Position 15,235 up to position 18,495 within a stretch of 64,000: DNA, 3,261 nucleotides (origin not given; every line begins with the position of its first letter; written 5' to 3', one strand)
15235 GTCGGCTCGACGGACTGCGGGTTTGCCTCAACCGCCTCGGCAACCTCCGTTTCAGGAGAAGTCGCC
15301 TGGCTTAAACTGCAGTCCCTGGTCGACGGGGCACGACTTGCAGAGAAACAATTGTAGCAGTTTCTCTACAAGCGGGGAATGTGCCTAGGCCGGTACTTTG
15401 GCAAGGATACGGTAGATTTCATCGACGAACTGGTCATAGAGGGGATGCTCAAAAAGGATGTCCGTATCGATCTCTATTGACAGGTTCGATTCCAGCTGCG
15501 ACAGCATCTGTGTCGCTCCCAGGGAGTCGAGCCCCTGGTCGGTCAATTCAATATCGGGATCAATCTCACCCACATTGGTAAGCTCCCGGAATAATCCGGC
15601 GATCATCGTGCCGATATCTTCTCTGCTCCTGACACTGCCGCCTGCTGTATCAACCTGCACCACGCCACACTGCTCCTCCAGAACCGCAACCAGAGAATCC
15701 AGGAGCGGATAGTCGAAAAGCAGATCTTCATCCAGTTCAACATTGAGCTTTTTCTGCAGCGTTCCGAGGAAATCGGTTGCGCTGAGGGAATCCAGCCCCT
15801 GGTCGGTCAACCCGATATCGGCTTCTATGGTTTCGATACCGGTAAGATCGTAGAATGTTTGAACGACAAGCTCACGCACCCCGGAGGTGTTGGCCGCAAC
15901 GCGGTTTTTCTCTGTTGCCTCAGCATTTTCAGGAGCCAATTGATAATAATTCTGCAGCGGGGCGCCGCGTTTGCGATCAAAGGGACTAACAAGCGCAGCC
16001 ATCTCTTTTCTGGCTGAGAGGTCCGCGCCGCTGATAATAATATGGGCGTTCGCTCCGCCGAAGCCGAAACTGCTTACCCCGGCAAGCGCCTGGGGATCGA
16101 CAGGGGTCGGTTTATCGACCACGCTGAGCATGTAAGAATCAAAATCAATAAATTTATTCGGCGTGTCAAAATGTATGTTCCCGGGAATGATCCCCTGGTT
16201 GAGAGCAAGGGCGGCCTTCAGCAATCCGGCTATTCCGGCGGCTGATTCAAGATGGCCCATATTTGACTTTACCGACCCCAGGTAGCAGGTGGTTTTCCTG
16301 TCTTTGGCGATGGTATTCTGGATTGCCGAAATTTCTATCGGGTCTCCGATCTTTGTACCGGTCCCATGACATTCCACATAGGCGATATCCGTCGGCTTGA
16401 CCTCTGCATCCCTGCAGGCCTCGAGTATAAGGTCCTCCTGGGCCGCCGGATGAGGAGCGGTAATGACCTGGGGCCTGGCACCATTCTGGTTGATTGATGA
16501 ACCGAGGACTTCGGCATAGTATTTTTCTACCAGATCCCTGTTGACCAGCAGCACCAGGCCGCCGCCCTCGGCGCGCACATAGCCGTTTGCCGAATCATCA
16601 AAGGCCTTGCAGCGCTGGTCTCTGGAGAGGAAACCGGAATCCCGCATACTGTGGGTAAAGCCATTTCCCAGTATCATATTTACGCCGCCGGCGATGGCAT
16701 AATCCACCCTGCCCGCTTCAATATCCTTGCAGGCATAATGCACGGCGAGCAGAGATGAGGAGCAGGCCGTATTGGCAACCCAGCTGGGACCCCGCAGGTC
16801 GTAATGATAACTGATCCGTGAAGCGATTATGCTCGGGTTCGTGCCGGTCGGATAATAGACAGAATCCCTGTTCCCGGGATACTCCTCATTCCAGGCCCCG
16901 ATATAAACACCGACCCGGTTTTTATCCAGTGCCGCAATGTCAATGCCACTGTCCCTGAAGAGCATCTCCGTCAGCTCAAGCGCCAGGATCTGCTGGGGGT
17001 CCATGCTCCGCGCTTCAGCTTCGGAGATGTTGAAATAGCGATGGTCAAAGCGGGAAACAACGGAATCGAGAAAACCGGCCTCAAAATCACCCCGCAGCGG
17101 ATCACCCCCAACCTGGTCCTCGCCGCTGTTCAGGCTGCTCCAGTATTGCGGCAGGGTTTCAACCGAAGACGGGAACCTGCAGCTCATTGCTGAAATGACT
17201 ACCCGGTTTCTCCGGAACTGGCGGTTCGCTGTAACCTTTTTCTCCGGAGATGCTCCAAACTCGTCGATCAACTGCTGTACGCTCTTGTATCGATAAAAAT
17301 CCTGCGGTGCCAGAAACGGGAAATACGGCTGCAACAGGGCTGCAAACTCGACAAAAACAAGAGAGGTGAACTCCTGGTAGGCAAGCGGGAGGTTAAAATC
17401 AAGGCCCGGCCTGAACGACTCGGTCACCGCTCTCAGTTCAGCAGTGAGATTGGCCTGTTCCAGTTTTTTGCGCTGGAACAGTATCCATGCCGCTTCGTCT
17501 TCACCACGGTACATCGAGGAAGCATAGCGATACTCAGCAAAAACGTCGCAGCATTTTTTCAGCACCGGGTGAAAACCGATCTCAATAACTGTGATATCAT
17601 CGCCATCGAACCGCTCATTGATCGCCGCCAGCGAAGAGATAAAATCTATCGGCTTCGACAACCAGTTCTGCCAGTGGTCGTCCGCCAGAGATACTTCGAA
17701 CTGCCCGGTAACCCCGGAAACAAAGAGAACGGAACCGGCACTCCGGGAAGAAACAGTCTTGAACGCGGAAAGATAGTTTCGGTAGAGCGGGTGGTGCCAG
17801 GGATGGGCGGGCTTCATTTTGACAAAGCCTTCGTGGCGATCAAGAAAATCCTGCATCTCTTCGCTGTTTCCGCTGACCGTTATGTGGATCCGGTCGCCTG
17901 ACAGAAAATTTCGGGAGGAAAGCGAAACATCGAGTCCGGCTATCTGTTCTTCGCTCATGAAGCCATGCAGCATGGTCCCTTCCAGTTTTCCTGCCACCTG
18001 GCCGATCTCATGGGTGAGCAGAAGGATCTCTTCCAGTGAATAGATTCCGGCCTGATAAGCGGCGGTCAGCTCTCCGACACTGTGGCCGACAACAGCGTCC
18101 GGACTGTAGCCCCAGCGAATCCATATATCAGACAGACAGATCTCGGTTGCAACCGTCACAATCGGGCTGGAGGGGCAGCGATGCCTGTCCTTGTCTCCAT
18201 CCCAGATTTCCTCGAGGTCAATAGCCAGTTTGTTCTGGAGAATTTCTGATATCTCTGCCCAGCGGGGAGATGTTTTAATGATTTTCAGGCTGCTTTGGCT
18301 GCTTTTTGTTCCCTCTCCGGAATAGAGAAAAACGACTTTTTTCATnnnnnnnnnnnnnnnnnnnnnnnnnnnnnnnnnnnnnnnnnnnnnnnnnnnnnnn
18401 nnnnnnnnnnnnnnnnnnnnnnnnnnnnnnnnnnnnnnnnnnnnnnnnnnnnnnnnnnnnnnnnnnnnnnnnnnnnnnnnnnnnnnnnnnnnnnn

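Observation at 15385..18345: Polyketide synthase with inverted AT-KS order, tandem ACPs and no processing or release domain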

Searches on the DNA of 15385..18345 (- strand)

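Call 31: search_rna_families(sources=[L083, L084, L085, L086, L001, L002, L004], threshold=gathering)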
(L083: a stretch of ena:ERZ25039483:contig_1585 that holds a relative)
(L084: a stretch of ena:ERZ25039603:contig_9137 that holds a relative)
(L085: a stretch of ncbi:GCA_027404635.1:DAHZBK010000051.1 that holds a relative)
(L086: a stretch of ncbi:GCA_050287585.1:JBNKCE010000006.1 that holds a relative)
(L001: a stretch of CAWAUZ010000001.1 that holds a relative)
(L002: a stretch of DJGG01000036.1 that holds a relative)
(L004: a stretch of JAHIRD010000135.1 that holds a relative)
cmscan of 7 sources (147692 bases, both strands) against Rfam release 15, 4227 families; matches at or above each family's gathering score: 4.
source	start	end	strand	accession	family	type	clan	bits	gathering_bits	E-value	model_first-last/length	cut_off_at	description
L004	22359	22431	+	RF00005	tRNA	Gene; tRNA;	CL00001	64.9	29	1.8e-11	1-71/71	no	tRNA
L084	9787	9884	+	RF00162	SAM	Cis-reg; riboswitch;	CL00012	55.5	44.4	9.7e-10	1-108/108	no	SAM riboswitch aptamer (S box leader)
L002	3951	4047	+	RF00162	SAM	Cis-reg; riboswitch;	CL00012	54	44.4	2.8e-09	1-108/108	no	SAM riboswitch aptamer (S box leader)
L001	9689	9786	+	RF00162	SAM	Cis-reg; riboswitch;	CL00012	53.2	44.4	4.7e-09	1-108/108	no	SAM riboswitch aptamer (S box leader)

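Call 55: build_rna_model(alignment_id=A5)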
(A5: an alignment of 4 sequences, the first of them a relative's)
Model R1 built from alignment A5 (4 sequences, 107 columns); structure: RNAalifold consensus.
model positions 105; base pairs 25; branch points 2; effective number of sequences 1.07; information 0.59 bits per position. Calibrated on 0.2 Mb of random sequence (short: E-values are rough).
structure used (alignment columns):
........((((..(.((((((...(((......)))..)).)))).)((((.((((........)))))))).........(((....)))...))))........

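Call 57: search_with_rna_model(model_id=R1, sources=[window, L001, L002, L003, L004, L080, L081, L082, L083, L084, L085, L086, L087, L088, L089, L090, L091, L092, L093, L094, L095, L096, L097, L098, L099, L100, L101, L102, L103, L104, L105, L106, L107, L108, L109, L110, L111, L112, L113, L114, L115, L116, L117, L118, L119, L120, L121, L122, L123, L124, L125, L126, L127, L128, L129, L130, L131, L132, L133, L134, L135, L136, L137, L138, L139, L140, L141, L142, L143, L144, L145, L146, L147, L148, L149, L150, L151, L152, L153, L154, L155, L156, L157, L158, L159, L160, L161, L162, L163, L164], max_evalue=0.01)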
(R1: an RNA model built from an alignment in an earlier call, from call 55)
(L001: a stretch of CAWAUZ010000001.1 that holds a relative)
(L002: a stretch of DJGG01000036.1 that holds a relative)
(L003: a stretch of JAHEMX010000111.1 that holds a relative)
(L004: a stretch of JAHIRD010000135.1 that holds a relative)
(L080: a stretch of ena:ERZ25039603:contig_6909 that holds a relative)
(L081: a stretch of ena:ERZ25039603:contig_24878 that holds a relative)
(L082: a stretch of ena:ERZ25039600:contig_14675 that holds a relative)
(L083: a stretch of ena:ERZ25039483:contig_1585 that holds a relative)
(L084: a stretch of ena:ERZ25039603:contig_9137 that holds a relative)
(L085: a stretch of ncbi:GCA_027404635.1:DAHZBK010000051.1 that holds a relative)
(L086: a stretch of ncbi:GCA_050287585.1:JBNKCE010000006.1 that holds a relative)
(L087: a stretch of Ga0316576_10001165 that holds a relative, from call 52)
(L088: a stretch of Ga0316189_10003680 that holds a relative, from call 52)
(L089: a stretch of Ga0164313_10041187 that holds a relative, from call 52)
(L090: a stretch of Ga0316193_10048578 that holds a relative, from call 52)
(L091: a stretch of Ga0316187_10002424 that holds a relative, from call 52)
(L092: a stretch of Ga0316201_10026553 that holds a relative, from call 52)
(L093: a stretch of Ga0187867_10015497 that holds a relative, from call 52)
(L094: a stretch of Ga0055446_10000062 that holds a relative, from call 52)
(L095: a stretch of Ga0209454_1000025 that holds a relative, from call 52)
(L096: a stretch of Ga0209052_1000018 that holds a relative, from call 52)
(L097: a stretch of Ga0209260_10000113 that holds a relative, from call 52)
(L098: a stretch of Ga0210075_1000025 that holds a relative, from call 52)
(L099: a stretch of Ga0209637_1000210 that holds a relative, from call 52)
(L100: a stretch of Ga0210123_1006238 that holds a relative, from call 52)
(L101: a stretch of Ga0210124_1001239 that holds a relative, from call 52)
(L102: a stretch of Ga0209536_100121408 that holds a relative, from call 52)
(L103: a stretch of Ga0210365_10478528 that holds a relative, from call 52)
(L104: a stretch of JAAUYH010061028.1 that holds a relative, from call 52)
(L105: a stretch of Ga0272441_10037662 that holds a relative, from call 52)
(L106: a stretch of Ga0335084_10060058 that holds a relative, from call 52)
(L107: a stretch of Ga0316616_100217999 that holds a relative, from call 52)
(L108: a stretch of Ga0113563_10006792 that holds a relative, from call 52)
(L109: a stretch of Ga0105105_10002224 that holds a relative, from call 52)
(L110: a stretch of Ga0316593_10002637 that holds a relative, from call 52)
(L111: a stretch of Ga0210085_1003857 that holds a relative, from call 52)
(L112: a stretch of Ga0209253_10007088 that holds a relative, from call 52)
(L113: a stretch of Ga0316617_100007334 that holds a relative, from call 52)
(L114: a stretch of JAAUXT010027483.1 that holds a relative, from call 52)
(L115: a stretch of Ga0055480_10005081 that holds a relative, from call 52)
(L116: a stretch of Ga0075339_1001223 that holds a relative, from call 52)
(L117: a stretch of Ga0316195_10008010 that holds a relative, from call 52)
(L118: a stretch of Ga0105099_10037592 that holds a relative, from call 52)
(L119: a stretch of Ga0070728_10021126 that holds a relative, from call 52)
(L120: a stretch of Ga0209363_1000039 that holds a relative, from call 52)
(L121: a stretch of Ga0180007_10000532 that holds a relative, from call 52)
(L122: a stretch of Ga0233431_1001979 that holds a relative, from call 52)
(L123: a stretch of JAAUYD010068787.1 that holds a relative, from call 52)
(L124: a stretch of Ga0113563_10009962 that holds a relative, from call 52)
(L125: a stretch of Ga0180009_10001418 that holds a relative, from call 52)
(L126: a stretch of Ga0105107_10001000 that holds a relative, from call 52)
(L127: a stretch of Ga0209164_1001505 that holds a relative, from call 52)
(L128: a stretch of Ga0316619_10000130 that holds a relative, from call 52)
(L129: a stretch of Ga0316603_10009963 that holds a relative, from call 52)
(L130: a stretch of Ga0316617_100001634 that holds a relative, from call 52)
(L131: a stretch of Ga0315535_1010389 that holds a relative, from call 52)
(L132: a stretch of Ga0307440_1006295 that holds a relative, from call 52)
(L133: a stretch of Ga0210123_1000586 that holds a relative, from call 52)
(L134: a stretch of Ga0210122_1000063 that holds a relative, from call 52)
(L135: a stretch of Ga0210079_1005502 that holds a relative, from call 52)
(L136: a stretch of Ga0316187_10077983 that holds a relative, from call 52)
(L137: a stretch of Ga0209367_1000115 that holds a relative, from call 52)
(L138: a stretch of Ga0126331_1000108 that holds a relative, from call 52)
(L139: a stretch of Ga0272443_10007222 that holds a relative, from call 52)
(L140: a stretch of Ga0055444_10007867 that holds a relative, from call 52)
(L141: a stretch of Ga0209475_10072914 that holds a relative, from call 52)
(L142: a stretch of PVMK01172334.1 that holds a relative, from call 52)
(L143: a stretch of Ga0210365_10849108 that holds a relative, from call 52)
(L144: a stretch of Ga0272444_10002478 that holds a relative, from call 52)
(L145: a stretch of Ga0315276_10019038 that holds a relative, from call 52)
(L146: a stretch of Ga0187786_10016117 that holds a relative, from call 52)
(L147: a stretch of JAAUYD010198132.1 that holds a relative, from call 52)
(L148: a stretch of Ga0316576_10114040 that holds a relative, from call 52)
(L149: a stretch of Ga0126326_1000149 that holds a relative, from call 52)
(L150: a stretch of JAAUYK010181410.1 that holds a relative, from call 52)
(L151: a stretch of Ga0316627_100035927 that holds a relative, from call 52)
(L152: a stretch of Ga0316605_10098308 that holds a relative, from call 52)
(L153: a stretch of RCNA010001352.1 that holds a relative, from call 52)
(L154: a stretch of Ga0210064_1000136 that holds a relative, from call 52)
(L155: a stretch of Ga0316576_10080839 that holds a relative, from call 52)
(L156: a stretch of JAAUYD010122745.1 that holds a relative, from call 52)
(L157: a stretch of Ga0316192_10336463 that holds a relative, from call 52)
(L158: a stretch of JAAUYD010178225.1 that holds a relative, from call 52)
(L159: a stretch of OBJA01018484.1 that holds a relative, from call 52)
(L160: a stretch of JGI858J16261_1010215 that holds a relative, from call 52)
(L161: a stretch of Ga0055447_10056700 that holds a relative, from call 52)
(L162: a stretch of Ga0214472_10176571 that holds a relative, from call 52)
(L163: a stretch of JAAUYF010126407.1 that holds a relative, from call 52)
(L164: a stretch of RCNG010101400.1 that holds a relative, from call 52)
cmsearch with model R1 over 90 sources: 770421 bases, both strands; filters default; matches with E-value up to 0.01: 55.
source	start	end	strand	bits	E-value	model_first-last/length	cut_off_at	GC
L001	9685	9790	+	119.7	5.4e-35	1-105/105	no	0.56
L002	3947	4051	+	116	8.6e-34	1-105/105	no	0.61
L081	9618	9723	+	115.9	8.8e-34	1-105/105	no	0.54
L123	702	807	+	111.7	2.1e-32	1-105/105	no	0.56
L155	1670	1775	+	111.6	2.1e-32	1-105/105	no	0.55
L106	1979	2083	+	111.2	2.9e-32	1-105/105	no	0.5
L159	1495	1600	+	110.6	4.4e-32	1-105/105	no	0.56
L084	9783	9888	+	110.3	5.8e-32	1-105/105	no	0.52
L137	5769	5875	+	106.5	9.1e-31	1-105/105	no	0.49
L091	5411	5517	+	106.4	1e-30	1-105/105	no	0.53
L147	330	434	+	105.6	1.8e-30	1-105/105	no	0.5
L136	787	892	+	105.5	1.9e-30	1-105/105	no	0.5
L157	212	317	+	105.5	1.9e-30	1-105/105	no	0.5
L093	1639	1743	+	105.4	2.2e-30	1-105/105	no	0.57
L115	2551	2655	+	105.3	2.4e-30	1-105/105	no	0.58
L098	5771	5876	+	104.4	4.4e-30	1-105/105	no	0.47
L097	5780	5885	+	104.4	4.5e-30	1-105/105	no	0.51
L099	5780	5885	+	104.4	4.5e-30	1-105/105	no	0.51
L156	2123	2227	+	103.9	6.4e-30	1-105/105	no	0.54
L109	263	368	+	103.5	8.4e-30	1-105/105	no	0.53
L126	5573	5678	+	103.5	8.4e-30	1-105/105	no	0.53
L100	1468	1573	+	102.9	1.4e-29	1-105/105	no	0.56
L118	1073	1178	+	102.8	1.4e-29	1-105/105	no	0.53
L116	1680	1785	+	101.9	2.7e-29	1-105/105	no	0.57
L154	5815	5920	+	101.8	3e-29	1-105/105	no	0.51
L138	5771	5876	+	101.4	4.2e-29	1-105/105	no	0.54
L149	5771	5876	+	101.4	4.2e-29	1-105/105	no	0.54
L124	61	166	+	101.3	4.4e-29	1-105/105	no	0.56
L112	1168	1273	+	100.3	9.5e-29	1-105/105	no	0.57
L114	2502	2607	+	100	1.1e-28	1-105/105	no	0.51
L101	4857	4962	+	99.5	1.7e-28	1-105/105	no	0.56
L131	540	645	+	99.1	2.3e-28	1-105/105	no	0.52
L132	3442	3547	+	99.1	2.3e-28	1-105/105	no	0.52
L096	5771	5876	+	98.8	2.8e-28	1-105/105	no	0.53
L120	5704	5809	+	98.4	3.7e-28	1-105/105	no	0.55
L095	5768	5874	+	98.4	3.8e-28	1-105/105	no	0.52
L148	960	1064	+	97.3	8.3e-28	1-105/105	no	0.54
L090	1695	1800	+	97.3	8.7e-28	1-105/105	no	0.56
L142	1950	2055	+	96.2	1.9e-27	1-105/105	no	0.53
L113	2800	2905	+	96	2.3e-27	1-105/105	no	0.58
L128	2445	2550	+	95.8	2.7e-27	1-105/105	no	0.58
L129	3256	3361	+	95.8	2.7e-27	1-105/105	no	0.58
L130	3120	3225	+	95.8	2.7e-27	1-105/105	no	0.58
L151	1890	1995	+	95.8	2.7e-27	1-105/105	no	0.58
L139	5772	5877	+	95.6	3e-27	1-105/105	no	0.52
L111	4063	4168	+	95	4.6e-27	1-105/105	no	0.5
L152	1565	1670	+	95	4.8e-27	1-105/105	no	0.59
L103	1737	1842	+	94.6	6.1e-27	1-105/105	no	0.55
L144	5609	5715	+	93.6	1.3e-26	1-105/105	no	0.55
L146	1087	1192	+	93.2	1.8e-26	1-105/105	no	0.53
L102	23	129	+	92.9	2.3e-26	1-105/105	no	0.52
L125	5739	5850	+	92.5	3e-26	1-105/105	no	0.56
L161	103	211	+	90.9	9.7e-26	1-105/105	no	0.51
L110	1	88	+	72.4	8.5e-20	20-105/105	5'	0.59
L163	933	1010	+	27.6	2.3e-05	1-105/105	no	0.45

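Call 59: search_rna_families(sources=[L089, L140, L141, L160, L119, L003, L133, L087, L117], threshold=evalue, max_evalue=5)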
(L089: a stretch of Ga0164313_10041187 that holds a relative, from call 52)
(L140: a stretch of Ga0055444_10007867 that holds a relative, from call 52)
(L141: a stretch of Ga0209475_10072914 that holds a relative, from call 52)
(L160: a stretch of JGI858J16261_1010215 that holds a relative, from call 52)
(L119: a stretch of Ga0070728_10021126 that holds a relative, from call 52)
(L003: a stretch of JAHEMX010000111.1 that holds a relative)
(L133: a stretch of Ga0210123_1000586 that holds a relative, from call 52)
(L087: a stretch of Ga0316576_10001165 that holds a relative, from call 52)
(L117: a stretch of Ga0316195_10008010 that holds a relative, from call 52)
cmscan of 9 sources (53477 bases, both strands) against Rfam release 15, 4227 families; matches with E-value up to 5: 7.
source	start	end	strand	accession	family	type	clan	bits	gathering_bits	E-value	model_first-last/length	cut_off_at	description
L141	957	1032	+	RF00370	sroD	Gene; sRNA;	-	28.4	50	0.17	1-86/86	no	sroD RNA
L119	3881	3956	+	RF00370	sroD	Gene; sRNA;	-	28.4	50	0.17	1-86/86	no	sroD RNA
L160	715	790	+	RF00370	sroD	Gene; sRNA;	-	26.5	50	0.5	1-86/86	no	sroD RNA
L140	1795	1850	+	RF01388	isrD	Gene; sRNA;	-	23.9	37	1.8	1-51/51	no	isrD Hfq binding RNA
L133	5130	5206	-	RF03598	MIR6024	Gene; miRNA;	-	23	72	3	1-99/99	no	MIR6024 microRNA precursor family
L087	12207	12351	-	RF00166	PrrB_RsmZ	Gene; sRNA;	CL00106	21.5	44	0.69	1-133/133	no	PrrB/RsmZ RNA family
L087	10020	10074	-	RF01129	sR44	Gene; snRNA; snoRNA; CD-box;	-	19.1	45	2.3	1-55/55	no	Small nucleolar RNA sR44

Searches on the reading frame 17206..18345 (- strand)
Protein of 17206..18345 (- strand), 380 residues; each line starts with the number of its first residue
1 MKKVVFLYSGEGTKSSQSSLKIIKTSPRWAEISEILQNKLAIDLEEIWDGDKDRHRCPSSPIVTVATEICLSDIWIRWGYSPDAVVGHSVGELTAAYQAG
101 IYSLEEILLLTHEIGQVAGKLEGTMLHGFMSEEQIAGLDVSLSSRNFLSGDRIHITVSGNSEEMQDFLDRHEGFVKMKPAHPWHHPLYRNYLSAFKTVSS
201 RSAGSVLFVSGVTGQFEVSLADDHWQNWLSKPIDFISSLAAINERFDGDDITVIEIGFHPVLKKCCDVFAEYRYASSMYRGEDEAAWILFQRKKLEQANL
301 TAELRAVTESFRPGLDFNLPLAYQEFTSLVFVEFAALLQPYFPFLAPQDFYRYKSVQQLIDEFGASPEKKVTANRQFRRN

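Call 52: find_related_loci(query=A4, collection=metagenome_contigs, flank=6000)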
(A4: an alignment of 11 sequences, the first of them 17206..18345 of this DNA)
Query A4 (380 aa) in metagenome_contigs; peptide patterns used: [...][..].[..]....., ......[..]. (x = any residue, [..] = any of these).
165 stretches matched a pattern; 88 encode a relative of the query (tblastn E <= 1e-3); the best 80 are kept; 78 distinct loci.
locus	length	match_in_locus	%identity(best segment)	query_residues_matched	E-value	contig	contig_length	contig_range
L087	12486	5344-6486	61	1-380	7e-161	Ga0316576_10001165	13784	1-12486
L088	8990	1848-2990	58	1-380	2e-155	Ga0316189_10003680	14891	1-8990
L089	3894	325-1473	57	1-380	5e-156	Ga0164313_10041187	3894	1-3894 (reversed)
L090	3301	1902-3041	54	1-380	5e-154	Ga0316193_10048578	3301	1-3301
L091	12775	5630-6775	54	1-380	9e-148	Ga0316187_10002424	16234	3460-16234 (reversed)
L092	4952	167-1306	54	1-380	8e-150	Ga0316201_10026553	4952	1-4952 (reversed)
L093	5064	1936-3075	54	1-380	3e-149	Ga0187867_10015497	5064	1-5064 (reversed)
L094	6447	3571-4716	54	1-380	4e-147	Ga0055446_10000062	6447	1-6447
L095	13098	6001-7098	56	1-366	1e-145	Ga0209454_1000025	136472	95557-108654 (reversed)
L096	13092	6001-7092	57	1-364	1e-144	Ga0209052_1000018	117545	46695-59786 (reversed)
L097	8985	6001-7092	56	1-364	3e-144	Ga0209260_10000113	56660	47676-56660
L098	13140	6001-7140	53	1-380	3e-144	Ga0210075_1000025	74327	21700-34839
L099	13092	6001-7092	56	1-364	3e-144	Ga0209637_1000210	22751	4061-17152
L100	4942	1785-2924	53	1-380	6e-146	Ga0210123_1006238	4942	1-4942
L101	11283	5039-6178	53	1-380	4e-144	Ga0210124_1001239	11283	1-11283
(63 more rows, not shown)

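Call 60: predict_structure(alignment_id=A4)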
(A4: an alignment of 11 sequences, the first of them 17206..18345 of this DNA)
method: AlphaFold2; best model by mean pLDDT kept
length: 380 residues; sequences in the alignment: 11
mean_pLDDT: 87.2   pTM: 0.88
mean pLDDT of the five models: 87.2, 85.9, 85.8, 84.8, 83.3
residues with pLDDT >= 90: 235; 70-90: 110; 50-70: 20; < 50: 15
segments of 3 or more residues with pLDDT < 50: 367-380
pLDDT, mean of each block of 10 residues (from residue 1): 92 68 91 97 88 71 92 94 95 96 96 92 92 95 95 95 94 86 91 81 93 93 92 96 95 88 91 80 72 89 93 91 86 90 83 87 61 34
secondary structure, 60 per line:
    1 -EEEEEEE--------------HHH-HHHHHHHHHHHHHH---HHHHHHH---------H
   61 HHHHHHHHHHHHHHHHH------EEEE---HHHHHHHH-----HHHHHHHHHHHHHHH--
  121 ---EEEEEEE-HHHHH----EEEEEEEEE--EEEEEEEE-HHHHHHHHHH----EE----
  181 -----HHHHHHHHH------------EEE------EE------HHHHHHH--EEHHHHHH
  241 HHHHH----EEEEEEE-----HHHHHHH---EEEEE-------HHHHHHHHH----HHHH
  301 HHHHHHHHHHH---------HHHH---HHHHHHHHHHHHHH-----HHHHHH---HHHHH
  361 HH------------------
elements in order: E2-8 H27-40 H44-50 H60-77 E84-87 H91-98 H104-118 E124-130 H132-136 E141-149 E152-159 H161-170 H186-194 E207-209 H224-230 H235-245 E250-256 H262-268 E272-276 H284-292 H297-311 H321-324 H328-341 H347-352 H356-362

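Call 74: fold_search(model_id=the predicted structure, library=pdb)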
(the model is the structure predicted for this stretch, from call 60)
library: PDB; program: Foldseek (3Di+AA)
matches with E <= 10: 462; with E <= 0.001: 225
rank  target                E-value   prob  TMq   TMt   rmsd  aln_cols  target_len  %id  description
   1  6j0u_A                6.5e-19  1.00  0.69  0.63   3.1       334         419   23  Crystal Structure of the acyltransferase domain from the third module of the ansamitocin polyketide synthase (released 2019-12-18)
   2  6j0u_B                6.9e-19  1.00  0.68  0.62   3.3       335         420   23  Crystal Structure of the acyltransferase domain from the third module of the ansamitocin polyketide synthase (released 2019-12-18)
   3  6iyo_A                1.4e-17  1.00  0.69  0.63   3.7       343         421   21  Crystal Structure of the acyltransferase domain from the second module of the salinomycin polyketide synthase (released 2019-07-10)
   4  8xjy_B                2.6e-17  1.00  0.68  0.31   3.3       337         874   21  Cryo-EM structure of colibactin assembly line polyketide synthase ClbI KS-AT didomain crosslinked with ClbI ACP (released 2025-05-21)
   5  8g4u_D                2.7e-17  1.00  0.65  0.32   3.1       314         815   22  Final ketosynthase+acyltransferase of the erythromycin modular polyketide synthase (released 2023-03-01)
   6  5yda                  2.7e-17  1.00  0.67  0.62   3.3       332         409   20  The crystal structure of the Acyl Transferase domain of SpnD (released 2018-05-23)
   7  6iyo_B                2.9e-17  1.00  0.66  0.61   4.2       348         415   21  Crystal Structure of the acyltransferase domain from the second module of the salinomycin polyketide synthase (released 2019-07-10)
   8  4mz0_A                3.3e-17  1.00  0.63  0.28   4.2       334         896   22  Structure of a ketosynthase-acyltransferase di-domain from module CurL of the curacin A polyketide synthase (released 2014-01-29)
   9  4qbu                  5.0e-17  1.00  0.65  0.57   3.9       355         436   20  Structure of the Acyl Transferase domain of ZmaA (released 2014-11-05)
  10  8jpt_A                5.3e-17  1.00  0.67  0.62   3.3       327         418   24  Crystal Structure of the acyltransferase domain from the eighth module of the spinosad polyketide synthase (released 2024-06-19)
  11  8jpt_C                9.0e-17  1.00  0.65  0.60   4.1       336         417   24  Crystal Structure of the acyltransferase domain from the eighth module of the spinosad polyketide synthase (released 2024-06-19)
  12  8xju_B                1.0e-16  1.00  0.62  0.29   5.2       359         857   20  Cryo-EM structure of colibactin assembly line polyketide synthase ClbI (apo state) (released 2025-05-21)
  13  8by8_A                2.2e-16  1.00  0.66  0.21   4.1       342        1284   18  The cercosporin fungal non-reducing polyketide synthase (NR-PKS) CTB1 (SAT-KS-MAT) (released 2024-01-10)
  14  8ee0_A                2.3e-16  1.00  0.64  0.29   3.6       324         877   23  KS-AT didomain from module 2 of the 6-deoxyerythronolide B synthase in complex with antibody fragment 1B2 (released 2023-05-31)
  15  8g4u_C                2.5e-16  1.00  0.63  0.33   4.9       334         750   21  Final ketosynthase+acyltransferase of the erythromycin modular polyketide synthase (released 2023-03-01)
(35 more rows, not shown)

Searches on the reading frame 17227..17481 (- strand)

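Call 49: search_protein_families(library=pfam, proteins=[window:17227-17481:-], max_evalue=10)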
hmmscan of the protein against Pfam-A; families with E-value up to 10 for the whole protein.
seq(85 aa): 1 family
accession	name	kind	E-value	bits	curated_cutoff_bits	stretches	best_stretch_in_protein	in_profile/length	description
PF00550.31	PP-binding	-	0.029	15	20.8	1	32-73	23-65/67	Phosphopantetheine attachment site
